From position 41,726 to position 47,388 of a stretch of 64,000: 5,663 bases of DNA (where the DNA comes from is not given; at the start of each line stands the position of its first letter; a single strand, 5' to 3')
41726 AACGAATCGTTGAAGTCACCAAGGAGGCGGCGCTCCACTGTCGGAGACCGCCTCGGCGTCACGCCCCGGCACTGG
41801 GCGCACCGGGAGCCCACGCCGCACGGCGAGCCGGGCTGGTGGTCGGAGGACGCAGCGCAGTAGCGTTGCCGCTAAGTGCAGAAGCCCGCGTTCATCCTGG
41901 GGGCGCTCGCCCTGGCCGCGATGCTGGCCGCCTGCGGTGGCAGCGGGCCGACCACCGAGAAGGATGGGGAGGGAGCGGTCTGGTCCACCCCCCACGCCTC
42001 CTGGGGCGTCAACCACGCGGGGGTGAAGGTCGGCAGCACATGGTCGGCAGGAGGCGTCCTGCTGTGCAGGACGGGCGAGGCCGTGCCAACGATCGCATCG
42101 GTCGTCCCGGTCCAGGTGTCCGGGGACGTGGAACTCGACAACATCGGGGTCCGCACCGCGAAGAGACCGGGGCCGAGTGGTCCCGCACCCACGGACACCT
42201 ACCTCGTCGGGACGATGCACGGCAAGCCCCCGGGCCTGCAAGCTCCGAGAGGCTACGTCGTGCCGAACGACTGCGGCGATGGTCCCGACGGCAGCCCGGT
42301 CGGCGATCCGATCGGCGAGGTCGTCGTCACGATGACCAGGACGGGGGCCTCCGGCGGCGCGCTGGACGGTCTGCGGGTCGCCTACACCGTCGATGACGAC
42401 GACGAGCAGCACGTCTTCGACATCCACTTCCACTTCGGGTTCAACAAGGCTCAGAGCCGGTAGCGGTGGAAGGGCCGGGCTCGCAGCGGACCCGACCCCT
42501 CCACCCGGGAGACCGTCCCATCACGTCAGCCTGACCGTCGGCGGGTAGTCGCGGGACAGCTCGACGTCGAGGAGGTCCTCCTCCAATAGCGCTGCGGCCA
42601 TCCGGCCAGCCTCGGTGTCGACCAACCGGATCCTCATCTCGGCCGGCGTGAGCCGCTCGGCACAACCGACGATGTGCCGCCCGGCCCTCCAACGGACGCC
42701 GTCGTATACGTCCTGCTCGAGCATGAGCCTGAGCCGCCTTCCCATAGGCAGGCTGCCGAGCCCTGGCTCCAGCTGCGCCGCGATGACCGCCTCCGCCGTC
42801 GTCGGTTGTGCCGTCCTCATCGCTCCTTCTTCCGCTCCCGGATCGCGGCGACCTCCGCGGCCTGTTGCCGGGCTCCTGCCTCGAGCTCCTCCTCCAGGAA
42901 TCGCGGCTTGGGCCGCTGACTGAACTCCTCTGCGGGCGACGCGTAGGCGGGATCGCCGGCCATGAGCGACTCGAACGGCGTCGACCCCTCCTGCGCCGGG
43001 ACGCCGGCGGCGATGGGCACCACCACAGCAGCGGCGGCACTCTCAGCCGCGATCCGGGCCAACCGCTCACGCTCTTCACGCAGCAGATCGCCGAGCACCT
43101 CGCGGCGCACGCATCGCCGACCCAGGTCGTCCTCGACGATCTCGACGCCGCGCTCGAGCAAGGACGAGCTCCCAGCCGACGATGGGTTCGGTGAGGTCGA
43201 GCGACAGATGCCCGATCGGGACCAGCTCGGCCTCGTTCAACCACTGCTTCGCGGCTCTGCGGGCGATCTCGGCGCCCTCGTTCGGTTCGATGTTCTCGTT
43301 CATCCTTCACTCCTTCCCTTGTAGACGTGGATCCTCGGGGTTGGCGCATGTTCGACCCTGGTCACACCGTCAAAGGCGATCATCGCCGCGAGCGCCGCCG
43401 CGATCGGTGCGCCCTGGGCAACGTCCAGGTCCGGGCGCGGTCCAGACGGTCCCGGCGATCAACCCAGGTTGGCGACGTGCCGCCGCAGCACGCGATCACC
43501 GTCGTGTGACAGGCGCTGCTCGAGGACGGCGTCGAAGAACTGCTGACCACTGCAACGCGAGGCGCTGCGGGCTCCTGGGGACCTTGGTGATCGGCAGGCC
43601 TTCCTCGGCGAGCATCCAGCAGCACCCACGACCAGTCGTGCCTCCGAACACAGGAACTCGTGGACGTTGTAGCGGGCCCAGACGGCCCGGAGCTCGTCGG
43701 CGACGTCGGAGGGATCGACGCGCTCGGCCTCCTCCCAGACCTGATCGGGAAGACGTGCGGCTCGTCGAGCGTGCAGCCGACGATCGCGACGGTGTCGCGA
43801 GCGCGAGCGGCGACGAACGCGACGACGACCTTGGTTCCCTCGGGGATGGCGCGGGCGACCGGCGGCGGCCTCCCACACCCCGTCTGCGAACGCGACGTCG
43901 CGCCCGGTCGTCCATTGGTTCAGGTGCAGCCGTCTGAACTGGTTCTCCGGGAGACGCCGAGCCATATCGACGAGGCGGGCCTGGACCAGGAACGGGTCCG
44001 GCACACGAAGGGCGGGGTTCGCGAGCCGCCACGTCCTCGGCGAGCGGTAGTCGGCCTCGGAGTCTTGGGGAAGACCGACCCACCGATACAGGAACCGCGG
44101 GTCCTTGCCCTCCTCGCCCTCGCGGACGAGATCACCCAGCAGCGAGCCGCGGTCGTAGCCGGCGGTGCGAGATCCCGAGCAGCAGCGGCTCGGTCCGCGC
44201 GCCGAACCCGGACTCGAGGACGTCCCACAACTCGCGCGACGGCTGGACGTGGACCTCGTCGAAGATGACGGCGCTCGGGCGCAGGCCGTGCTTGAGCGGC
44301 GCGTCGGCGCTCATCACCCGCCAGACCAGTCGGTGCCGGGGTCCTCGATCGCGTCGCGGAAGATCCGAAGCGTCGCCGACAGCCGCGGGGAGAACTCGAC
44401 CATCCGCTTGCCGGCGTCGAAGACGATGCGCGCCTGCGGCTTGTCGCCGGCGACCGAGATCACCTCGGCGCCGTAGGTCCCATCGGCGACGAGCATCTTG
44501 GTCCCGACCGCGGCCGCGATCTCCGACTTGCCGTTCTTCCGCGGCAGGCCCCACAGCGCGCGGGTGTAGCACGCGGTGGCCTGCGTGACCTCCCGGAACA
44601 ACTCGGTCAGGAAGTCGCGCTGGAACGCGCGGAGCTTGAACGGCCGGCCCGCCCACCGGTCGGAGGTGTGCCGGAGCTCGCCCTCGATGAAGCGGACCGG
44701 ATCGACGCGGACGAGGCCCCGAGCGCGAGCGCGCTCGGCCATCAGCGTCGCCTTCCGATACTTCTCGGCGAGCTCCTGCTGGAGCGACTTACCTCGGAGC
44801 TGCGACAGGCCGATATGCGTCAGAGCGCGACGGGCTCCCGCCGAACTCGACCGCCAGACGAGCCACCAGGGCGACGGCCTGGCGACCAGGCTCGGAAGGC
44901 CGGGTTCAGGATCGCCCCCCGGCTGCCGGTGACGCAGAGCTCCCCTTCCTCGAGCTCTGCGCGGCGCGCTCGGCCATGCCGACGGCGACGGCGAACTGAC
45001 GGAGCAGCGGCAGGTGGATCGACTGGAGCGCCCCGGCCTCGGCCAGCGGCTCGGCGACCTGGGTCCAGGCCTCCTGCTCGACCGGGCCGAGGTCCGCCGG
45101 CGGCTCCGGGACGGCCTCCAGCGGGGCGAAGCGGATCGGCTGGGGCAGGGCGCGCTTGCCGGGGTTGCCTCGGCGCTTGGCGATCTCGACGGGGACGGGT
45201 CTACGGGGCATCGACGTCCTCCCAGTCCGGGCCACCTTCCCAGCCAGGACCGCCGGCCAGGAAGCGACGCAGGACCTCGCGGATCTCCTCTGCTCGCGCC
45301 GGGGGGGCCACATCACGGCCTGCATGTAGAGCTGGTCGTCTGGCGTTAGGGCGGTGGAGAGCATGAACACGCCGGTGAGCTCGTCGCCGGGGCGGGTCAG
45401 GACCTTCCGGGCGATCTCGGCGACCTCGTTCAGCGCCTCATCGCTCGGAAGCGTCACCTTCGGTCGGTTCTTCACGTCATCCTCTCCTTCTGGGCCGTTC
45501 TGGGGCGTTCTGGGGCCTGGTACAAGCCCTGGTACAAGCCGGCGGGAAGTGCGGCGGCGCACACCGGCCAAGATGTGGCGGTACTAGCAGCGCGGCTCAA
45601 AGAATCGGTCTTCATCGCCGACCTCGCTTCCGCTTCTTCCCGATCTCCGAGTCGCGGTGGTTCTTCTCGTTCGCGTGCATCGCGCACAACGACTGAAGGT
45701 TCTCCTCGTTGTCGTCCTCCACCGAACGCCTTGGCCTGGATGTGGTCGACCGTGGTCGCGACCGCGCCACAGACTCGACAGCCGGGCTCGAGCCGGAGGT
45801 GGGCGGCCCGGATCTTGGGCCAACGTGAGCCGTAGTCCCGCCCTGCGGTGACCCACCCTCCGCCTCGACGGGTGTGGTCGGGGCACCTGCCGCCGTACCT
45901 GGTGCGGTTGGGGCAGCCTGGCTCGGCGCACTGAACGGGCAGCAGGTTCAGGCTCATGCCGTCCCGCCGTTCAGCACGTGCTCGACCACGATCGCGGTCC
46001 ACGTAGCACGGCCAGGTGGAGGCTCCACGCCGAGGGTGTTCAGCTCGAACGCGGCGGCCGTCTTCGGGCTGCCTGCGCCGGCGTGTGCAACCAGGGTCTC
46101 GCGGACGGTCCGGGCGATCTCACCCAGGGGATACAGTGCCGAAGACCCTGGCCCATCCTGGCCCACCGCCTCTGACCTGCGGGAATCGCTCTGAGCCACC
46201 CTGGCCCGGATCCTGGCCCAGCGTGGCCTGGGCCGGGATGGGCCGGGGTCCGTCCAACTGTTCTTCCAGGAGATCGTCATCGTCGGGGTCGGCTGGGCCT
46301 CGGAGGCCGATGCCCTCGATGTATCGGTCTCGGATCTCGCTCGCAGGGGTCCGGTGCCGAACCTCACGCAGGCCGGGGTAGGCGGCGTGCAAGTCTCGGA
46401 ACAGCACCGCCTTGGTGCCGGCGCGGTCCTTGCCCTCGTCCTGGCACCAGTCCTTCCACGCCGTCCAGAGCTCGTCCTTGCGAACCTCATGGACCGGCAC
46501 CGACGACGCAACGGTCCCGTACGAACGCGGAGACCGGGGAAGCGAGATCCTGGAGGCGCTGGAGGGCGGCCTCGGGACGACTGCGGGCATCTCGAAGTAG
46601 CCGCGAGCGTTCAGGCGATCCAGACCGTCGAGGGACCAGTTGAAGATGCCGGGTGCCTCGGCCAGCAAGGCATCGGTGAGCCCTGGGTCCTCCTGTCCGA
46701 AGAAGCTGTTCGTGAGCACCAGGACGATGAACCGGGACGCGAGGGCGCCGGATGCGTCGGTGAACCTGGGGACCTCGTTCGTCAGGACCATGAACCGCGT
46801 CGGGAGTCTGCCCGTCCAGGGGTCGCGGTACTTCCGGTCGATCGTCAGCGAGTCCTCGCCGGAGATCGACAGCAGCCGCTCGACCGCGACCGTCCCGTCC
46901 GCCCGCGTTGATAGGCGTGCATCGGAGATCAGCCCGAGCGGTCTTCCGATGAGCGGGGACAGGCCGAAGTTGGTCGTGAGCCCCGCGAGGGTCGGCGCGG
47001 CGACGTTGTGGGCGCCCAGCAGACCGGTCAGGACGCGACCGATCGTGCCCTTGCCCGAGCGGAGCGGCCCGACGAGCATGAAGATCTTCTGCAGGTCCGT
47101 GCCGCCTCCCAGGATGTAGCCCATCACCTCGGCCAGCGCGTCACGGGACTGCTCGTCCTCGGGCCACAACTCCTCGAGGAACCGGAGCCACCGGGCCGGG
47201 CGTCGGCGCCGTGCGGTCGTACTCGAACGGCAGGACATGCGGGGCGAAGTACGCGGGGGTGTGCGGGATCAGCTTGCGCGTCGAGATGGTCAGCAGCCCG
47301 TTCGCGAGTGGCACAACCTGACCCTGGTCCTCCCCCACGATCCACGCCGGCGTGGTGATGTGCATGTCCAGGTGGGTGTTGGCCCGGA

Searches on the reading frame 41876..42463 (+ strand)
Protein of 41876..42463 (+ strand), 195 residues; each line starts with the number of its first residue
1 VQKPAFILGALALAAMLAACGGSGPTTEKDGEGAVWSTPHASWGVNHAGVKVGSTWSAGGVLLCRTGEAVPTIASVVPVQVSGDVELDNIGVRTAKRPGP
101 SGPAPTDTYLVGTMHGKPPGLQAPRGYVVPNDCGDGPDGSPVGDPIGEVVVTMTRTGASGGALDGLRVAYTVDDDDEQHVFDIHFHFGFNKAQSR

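Call 12: search_protein_families(library=pfam, proteins=[window:41876-42463:+], max_evalue=0.01)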
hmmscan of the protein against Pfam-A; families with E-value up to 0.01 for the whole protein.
window:41876-42463:+ (195 aa): 0 families

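Call 13: search_protein_families(library=phrogs, proteins=[window:41876-42463:+], max_evalue=0.1)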
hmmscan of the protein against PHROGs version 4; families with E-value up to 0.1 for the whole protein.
window:41876-42463:+ (195 aa): 0 families

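Call 73: search_protein_families(library=ncbifam, proteins=[window:41876-42463:+], max_evalue=0.1)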
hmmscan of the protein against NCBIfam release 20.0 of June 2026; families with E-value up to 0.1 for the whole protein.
window:41876-42463:+ (195 aa): 3 families
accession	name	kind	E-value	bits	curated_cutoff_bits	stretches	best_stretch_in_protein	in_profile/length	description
NF047847.2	SS_mature_LptM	equivalog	0.026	14.6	27.7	1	1-21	1-21/31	LPS translocon maturation chaperone LptM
NF053532.1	lipo_SCO4651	subfamily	0.074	12.7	65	1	3-35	2-34/277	SCO4651 family lipoprotein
NF058595.1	invert_tail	domain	0.099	13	37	0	6-31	58-83/113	lipo-invert putative C-terminal anchoring domain-containing protein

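Call 88: search_protein_families(library=padloc, proteins=[window:41876-42463:+], max_evalue=0.01)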
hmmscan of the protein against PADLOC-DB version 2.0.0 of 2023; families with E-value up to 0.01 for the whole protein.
window:41876-42463:+ (195 aa): 0 families

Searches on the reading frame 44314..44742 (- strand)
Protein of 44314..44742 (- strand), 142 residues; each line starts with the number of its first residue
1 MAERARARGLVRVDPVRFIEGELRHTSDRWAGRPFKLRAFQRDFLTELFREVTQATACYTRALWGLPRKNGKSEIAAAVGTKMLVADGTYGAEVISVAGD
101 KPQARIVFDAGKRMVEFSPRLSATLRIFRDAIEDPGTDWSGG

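Call 12: search_protein_families(library=pfam, proteins=[window:44314-44742:-], max_evalue=0.01)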
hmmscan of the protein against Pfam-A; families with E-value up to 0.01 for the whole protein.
window:44314-44742:- (142 aa): 1 family
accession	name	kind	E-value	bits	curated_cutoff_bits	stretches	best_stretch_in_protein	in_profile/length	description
PF03354.21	TerL_ATPase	-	0.0029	17.8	23.7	1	40-135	2-102/178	Terminase large subunit, ATPase domain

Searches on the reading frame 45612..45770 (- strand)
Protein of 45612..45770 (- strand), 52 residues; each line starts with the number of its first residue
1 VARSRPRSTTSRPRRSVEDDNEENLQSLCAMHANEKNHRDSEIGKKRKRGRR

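Call 13: search_protein_families(library=phrogs, proteins=[window:45612-45770:-], max_evalue=0.1)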
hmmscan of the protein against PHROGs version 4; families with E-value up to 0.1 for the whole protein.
window:45612-45770:- (52 aa): 5 families
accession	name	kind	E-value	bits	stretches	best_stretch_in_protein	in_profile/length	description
phrog_144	-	DNA, RNA and nucleotide metabolism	0.0038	17.9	1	14-46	108-142/175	HNH endonuclease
phrog_589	-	DNA, RNA and nucleotide metabolism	0.0042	17.8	1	19-51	121-153/179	HNH endonuclease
phrog_2323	-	DNA, RNA and nucleotide metabolism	0.011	16.6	1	18-47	63-94/113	HNH endonuclease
phrog_5956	-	DNA, RNA and nucleotide metabolism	0.028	15.1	1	20-48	91-119/138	HNH endonuclease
phrog_333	-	DNA, RNA and nucleotide metabolism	0.035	15.3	1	15-51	57-93/138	HNH endonuclease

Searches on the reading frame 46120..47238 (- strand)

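Call 12: search_protein_families(library=pfam, proteins=[window:46120-47238:-], max_evalue=0.01)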
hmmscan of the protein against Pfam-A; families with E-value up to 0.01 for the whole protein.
window:46120-47238:- (372 aa): 1 family
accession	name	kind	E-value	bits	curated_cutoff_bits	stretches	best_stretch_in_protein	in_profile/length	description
PF19263.5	DUF5906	-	1.1e-13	52.2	27.6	1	55-163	1-110/114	Family of unknown function (DUF5906)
